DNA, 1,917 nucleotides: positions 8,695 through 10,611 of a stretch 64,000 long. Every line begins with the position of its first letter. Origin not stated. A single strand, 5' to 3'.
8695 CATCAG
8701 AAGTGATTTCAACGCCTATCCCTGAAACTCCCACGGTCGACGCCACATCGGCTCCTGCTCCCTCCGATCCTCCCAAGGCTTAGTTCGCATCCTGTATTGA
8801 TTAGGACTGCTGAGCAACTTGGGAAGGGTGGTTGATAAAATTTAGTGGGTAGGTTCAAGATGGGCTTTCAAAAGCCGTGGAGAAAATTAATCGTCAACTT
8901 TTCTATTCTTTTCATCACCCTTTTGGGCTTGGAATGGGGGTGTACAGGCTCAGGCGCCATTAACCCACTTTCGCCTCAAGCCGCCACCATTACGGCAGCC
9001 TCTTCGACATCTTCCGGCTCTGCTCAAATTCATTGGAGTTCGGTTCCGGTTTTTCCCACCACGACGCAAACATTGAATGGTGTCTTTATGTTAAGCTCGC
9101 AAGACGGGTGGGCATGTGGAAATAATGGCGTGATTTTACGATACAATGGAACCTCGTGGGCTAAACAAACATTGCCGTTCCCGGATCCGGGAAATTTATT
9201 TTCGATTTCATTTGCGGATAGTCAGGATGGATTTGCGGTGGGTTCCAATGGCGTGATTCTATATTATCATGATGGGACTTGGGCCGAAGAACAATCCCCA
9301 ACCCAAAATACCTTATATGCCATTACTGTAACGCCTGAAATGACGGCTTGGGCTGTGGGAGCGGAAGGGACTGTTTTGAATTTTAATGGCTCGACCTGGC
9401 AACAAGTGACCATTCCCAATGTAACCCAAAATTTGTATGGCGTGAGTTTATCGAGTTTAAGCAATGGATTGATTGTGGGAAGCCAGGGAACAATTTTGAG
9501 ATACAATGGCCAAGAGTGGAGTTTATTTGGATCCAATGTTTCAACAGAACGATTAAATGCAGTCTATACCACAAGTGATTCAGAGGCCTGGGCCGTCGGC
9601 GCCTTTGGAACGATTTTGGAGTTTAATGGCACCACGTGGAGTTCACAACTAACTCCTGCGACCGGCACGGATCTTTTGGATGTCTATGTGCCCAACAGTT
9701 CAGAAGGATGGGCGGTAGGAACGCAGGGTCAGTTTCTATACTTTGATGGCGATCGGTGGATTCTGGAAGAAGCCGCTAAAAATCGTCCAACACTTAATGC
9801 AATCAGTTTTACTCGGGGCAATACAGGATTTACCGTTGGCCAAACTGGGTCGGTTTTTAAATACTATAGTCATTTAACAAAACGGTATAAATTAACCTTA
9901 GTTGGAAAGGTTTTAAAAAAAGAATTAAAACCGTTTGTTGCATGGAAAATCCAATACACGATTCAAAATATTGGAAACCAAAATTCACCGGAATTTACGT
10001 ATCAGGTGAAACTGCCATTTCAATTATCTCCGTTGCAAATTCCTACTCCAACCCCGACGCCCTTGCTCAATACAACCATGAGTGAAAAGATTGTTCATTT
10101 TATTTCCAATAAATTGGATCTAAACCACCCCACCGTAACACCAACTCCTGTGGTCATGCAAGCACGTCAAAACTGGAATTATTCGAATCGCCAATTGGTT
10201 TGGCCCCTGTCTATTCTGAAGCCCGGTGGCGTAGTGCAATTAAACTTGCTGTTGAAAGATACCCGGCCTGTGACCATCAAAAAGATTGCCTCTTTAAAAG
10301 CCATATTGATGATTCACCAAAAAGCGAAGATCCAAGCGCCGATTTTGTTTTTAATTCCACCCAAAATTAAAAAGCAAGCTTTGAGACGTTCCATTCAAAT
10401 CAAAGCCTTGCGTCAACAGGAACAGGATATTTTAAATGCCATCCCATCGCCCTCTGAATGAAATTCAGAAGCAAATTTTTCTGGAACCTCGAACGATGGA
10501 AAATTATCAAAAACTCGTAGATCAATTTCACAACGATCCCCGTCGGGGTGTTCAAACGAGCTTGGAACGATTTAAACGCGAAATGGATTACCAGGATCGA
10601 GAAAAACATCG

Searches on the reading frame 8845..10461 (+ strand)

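Call 57: search_protein_families(library=pfam, proteins=[window:8845-10461:+], max_evalue=0.0001)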
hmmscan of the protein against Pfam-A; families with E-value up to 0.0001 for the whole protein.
window:8845-10461:+ (538 aa): 1 family
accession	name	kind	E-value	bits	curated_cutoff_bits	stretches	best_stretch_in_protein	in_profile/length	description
PF14870.12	PSII_BNR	-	6.3e-24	85.2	27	3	231-340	184-302/303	Photosynthesis system II assembly factor YCF48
